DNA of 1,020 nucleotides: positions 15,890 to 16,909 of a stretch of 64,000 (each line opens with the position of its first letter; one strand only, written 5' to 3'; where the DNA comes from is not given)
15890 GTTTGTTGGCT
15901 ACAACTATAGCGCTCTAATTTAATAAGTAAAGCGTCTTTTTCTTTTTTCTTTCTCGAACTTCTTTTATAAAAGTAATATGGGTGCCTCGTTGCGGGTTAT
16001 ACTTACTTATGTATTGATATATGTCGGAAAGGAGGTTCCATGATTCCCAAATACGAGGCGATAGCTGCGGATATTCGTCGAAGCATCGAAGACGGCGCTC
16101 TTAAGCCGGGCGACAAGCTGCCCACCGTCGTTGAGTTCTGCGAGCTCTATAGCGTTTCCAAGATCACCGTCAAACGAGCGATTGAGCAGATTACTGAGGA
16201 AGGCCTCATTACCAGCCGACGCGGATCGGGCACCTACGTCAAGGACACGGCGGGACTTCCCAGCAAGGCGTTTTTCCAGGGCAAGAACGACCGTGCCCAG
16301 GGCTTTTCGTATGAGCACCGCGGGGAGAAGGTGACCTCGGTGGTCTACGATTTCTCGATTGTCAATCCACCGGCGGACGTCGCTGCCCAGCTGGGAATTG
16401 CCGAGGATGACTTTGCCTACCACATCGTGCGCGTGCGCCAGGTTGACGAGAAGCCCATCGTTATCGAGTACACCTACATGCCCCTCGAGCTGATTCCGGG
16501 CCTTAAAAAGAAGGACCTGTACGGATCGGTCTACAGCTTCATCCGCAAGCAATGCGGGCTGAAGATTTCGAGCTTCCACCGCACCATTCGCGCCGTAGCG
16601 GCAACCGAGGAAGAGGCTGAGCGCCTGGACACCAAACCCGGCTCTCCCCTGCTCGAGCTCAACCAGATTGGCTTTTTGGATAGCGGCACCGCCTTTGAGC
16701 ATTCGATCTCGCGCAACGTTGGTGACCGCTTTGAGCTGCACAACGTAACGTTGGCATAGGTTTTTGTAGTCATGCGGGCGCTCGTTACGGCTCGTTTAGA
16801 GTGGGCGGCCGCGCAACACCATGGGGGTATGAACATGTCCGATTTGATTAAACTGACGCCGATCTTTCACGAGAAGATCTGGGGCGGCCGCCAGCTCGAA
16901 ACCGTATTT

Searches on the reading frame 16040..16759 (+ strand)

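Call 58: search_protein_families(library=pfam, proteins=[window:16040-16759:+], max_evalue=0.001)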
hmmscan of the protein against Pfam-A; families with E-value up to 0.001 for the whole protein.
window:16040-16759:+ (239 aa): 4 families
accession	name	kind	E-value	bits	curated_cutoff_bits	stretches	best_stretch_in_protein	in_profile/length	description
PF07702.18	UTRA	-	4.7e-39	133.8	23.8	1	94-232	2-141/141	UTRA domain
PF00392.27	GntR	-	3.2e-18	65.6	27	1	4-67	1-64/64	Bacterial regulatory proteins, gntR family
PF14502.12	HTH_41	-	6.6e-06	25.9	25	1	22-67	1-48/48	Helix-turn-helix domain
PF13551.12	HTH_29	-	0.00095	19.7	28.1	0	27-65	12-52/64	Winged helix-turn helix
